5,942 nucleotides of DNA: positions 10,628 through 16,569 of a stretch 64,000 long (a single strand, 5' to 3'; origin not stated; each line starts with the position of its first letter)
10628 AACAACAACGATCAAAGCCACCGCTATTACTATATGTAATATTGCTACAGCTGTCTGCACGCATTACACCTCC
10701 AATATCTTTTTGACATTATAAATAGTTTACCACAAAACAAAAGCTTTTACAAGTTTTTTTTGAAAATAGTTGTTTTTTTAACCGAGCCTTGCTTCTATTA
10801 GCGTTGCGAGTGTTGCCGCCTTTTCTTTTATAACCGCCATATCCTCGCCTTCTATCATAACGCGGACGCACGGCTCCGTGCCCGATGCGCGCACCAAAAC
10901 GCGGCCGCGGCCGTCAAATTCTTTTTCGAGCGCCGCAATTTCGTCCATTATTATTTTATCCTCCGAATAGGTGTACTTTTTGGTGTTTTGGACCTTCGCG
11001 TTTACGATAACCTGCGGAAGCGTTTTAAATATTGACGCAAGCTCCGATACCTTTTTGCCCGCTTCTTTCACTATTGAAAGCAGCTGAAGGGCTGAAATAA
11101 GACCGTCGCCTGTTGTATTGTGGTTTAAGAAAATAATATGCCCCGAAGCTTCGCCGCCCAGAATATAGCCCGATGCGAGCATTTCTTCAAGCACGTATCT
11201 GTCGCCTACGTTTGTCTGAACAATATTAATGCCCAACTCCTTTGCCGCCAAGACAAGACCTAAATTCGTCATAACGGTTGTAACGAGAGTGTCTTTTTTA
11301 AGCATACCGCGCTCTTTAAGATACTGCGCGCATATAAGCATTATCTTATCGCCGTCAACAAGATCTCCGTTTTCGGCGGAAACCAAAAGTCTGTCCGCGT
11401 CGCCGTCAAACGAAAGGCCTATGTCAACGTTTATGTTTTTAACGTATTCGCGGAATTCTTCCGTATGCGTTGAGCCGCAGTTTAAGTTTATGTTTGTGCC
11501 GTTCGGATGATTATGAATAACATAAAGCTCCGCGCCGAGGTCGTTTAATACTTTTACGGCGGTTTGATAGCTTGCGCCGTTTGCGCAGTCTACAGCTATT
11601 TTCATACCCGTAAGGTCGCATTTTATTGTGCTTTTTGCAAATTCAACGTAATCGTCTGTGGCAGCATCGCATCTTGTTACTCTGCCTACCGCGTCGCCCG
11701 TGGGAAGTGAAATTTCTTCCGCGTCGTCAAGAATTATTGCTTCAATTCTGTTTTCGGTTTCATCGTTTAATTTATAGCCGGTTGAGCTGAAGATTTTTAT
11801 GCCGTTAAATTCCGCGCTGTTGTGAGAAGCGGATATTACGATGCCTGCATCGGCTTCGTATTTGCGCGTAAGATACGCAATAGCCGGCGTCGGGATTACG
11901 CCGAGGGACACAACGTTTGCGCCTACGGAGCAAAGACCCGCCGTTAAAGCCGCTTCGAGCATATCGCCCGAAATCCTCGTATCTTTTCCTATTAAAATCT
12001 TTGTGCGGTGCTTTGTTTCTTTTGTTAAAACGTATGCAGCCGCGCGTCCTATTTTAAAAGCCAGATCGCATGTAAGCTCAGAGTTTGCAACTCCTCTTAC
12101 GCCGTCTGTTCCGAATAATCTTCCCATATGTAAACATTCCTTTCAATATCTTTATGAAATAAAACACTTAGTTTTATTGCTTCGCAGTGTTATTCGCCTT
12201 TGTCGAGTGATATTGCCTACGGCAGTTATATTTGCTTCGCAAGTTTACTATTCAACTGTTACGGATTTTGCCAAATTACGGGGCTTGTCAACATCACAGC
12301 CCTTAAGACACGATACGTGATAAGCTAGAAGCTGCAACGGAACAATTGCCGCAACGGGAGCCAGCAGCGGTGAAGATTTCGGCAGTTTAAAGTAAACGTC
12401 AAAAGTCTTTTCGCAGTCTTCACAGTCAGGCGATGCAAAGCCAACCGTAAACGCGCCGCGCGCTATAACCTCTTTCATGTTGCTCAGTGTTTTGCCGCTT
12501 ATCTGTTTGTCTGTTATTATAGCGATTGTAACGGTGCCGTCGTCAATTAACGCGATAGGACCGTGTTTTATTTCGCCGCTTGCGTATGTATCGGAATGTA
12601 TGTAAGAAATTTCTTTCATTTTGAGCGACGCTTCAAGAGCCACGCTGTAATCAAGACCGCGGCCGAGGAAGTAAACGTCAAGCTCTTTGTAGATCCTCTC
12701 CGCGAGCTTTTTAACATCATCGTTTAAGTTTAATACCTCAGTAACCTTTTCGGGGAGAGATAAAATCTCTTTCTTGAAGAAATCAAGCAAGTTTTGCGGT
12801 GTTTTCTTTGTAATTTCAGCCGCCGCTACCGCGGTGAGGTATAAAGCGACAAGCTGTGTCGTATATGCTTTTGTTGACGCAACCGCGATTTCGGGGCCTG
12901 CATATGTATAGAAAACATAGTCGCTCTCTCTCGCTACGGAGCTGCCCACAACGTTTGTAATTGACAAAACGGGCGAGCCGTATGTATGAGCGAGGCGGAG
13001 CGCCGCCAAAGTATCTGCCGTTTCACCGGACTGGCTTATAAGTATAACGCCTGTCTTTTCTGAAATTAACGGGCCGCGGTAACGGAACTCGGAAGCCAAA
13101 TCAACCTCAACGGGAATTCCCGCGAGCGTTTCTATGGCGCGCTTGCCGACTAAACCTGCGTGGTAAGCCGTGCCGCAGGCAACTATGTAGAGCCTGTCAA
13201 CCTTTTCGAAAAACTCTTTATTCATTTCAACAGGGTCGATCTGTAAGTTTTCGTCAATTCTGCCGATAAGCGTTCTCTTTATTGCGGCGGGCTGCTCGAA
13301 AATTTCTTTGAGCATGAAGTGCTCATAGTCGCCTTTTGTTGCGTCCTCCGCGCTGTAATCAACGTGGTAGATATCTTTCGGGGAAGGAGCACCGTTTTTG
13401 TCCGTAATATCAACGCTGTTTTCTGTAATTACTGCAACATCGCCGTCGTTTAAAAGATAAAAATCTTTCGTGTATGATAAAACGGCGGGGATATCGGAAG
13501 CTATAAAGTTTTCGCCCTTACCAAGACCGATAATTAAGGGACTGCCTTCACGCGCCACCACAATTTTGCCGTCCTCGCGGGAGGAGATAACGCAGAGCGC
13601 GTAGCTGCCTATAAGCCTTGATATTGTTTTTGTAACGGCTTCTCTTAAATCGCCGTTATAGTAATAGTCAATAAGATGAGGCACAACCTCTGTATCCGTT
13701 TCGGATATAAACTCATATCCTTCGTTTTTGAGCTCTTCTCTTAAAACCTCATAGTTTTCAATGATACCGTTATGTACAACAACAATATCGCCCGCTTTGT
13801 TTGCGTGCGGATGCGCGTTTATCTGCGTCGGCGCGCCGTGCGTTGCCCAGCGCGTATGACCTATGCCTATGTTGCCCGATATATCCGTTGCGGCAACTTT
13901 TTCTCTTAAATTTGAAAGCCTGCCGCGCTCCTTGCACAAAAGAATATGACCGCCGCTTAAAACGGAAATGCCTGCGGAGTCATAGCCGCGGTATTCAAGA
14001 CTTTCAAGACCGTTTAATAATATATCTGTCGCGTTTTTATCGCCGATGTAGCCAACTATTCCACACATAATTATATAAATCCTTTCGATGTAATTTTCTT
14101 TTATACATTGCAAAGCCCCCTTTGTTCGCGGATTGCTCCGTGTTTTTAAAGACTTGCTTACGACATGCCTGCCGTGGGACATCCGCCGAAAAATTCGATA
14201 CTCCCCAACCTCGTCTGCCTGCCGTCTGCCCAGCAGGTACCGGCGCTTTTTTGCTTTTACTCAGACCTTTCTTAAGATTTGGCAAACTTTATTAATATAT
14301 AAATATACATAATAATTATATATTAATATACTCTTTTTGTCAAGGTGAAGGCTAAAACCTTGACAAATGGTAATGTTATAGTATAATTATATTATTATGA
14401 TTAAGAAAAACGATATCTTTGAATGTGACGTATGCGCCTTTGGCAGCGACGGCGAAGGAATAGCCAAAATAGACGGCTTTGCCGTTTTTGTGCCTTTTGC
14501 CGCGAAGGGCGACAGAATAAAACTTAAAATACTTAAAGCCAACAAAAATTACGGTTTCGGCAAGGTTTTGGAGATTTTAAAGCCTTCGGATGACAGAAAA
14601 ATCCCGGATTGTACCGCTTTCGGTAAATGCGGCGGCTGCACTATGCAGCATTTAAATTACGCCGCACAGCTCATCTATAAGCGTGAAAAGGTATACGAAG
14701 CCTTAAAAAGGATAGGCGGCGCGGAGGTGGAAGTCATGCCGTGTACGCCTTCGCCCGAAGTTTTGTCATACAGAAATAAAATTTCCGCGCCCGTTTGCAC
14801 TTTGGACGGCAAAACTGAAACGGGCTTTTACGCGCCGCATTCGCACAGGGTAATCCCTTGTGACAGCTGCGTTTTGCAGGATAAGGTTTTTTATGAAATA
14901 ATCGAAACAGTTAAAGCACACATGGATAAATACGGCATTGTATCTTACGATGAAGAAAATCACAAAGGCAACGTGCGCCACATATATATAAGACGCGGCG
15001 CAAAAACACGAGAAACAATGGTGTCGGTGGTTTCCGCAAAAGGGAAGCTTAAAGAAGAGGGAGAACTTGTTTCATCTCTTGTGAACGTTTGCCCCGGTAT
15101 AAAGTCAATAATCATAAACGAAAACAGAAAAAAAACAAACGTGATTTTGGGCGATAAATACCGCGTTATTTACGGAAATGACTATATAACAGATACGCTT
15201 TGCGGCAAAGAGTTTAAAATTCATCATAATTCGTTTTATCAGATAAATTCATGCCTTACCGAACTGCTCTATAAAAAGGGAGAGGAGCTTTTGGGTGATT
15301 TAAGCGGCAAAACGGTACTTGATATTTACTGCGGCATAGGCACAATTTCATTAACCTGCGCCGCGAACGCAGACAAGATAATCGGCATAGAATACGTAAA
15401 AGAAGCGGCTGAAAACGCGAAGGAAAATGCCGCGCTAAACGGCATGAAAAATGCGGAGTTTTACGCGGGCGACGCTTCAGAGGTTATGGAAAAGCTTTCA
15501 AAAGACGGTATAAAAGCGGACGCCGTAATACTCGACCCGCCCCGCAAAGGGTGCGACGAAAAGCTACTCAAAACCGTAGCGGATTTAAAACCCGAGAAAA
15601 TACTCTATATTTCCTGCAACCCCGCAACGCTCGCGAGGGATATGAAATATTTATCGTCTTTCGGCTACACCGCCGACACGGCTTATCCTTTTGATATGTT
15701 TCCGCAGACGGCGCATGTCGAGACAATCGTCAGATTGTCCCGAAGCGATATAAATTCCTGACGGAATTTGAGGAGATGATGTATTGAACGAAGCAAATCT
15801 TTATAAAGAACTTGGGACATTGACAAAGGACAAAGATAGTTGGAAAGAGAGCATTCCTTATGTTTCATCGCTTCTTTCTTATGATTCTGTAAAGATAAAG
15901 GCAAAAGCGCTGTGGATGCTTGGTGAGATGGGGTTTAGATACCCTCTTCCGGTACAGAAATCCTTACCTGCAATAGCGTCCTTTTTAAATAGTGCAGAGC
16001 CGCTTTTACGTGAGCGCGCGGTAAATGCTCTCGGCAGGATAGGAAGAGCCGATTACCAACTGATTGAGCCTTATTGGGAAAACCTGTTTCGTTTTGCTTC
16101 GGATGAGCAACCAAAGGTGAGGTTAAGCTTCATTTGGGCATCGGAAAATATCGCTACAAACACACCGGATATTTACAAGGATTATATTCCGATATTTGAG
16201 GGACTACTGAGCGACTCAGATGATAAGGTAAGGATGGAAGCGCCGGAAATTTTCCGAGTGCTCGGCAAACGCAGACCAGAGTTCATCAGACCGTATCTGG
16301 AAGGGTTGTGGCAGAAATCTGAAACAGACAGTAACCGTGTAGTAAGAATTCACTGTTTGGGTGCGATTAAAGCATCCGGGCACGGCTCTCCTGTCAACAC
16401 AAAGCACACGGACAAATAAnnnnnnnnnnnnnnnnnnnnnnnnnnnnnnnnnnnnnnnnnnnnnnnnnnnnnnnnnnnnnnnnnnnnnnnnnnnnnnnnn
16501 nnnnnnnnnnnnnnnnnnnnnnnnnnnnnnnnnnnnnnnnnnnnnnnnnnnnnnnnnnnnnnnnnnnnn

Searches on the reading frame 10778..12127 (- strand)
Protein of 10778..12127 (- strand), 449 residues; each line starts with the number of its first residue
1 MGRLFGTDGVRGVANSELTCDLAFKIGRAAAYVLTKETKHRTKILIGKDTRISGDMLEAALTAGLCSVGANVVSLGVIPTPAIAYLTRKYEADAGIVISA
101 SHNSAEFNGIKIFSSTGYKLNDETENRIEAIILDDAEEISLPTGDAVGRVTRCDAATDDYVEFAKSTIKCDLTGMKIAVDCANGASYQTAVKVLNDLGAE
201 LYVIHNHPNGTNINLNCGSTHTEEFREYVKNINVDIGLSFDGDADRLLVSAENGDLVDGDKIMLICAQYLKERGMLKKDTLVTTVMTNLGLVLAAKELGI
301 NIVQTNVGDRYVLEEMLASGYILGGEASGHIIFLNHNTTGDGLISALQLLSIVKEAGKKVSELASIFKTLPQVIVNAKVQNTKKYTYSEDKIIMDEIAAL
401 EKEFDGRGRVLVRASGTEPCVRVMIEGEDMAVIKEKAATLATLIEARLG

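Call 35: search_protein_families(library=pfam, proteins=[window:10778-12127:-], max_evalue=0.00001)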
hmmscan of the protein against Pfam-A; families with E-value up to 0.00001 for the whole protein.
window:10778-12127:- (449 aa): 4 families
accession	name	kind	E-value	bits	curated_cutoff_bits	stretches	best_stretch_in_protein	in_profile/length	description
PF02878.22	PGM_PMM_I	-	4.6e-45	153.1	22.5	1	3-135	2-134/138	Phosphoglucomutase/phosphomannomutase, alpha/beta/alpha domain I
PF02880.22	PGM_PMM_III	-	2e-39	134.7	20.7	1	258-368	1-113/115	Phosphoglucomutase/phosphomannomutase, alpha/beta/alpha domain III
PF02879.22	PGM_PMM_II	-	3.1e-15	57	29.3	1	158-254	1-103/103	Phosphoglucomutase/phosphomannomutase, alpha/beta/alpha domain II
PF00408.26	PGM_PMM_IV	-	3.4e-15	56.3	23.1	1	375-441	2-66/68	Phosphoglucomutase/phosphomannomutase, C-terminal domain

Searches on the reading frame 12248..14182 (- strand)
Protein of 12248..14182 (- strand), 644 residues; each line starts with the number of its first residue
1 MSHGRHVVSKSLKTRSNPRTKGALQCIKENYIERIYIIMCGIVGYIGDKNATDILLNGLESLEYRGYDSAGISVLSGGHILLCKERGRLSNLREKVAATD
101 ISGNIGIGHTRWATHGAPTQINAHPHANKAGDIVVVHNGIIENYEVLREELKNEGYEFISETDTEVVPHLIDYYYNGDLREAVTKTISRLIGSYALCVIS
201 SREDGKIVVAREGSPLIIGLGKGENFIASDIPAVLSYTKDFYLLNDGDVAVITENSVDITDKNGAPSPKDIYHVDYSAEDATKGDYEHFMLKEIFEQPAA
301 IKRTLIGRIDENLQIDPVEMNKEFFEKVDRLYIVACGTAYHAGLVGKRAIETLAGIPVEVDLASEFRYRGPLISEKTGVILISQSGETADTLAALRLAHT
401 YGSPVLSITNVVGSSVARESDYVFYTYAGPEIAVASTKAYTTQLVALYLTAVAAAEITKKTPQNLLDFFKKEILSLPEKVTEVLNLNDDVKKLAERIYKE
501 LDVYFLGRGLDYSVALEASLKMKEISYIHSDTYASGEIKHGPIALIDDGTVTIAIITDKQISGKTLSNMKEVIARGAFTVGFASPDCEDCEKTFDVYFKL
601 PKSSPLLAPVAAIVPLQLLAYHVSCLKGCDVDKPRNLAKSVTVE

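Call 35: search_protein_families(library=pfam, proteins=[window:12248-14182:-], max_evalue=0.00001)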
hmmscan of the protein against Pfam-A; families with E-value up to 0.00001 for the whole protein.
window:12248-14182:- (644 aa): 3 families
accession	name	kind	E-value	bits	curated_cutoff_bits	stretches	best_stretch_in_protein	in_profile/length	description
PF01380.27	SIS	-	3.7e-50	169.5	25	2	326-453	3-131/131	SIS domain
PF13522.11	GATase_6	-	4.7e-21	75.6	27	1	102-221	9-121/130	Glutamine amidotransferase domain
PF13537.11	GATase_7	-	3.2e-17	63.1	25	1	122-235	12-122/123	Glutamine amidotransferase domain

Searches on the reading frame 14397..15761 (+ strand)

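Call 35: search_protein_families(library=pfam, proteins=[window:14397-15761:+], max_evalue=0.00001)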
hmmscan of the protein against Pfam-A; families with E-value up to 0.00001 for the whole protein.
window:14397-15761:+ (454 aa): 8 families
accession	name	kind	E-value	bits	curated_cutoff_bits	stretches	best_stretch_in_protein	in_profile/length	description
PF05958.17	tRNA_U5-meth_tr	-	4.4e-25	88.9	23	1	253-449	148-356/357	tRNA (Uracil-5-)-methyltransferase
PF13847.12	Methyltransf_31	-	1.3e-12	48.1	27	1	303-380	3-81/145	Methyltransferase domain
PF01938.26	TRAM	-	3.7e-10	39.9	21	1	12-58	12-61/61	TRAM domain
PF03602.21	Cons_hypoth95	-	1.7e-09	38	24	1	301-407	39-152/182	Conserved hypothetical protein 95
PF05175.20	MTS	-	7.5e-08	32.6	23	1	303-382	31-107/170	Methyltransferase small domain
PF09445.16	Methyltransf_15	-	1.9e-07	31.3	22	1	305-387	2-85/165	RNA cap guanine-N2 methyltransferase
PF02475.24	TRM5-TYW2_MTfase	-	2.1e-07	31.5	28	1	304-386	37-117/164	TRM5/TYW2 methyltransferase domain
PF13649.12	Methyltransf_25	-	5.6e-07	30.6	27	1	307-378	1-69/97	Methyltransferase domain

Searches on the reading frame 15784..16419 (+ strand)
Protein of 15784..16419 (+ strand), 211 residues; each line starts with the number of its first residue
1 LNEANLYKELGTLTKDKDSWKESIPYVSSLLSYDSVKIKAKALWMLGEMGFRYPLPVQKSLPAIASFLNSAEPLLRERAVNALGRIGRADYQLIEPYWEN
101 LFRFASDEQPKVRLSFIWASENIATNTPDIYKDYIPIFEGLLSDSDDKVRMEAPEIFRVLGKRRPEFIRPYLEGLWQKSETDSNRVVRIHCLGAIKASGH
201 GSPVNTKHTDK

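Call 35: search_protein_families(library=pfam, proteins=[window:15784-16419:+], max_evalue=0.00001)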
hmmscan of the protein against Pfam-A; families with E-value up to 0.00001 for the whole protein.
window:15784-16419:+ (211 aa): 4 families
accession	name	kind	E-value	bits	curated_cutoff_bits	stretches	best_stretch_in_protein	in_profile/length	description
PF13646.12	HEAT_2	-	3.5e-16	59.7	27.7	2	62-153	2-83/88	HEAT repeats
PF02985.28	HEAT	-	1.3e-11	44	23.5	0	61-87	2-28/31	HEAT repeat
PF20168.4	PDS5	-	1.4e-10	40.1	27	1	57-157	240-345/1053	Sister chromatid cohesion protein PDS5 protein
PF13513.12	HEAT_EZ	-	5.9e-09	36.7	27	0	38-86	3-55/55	HEAT-like repeat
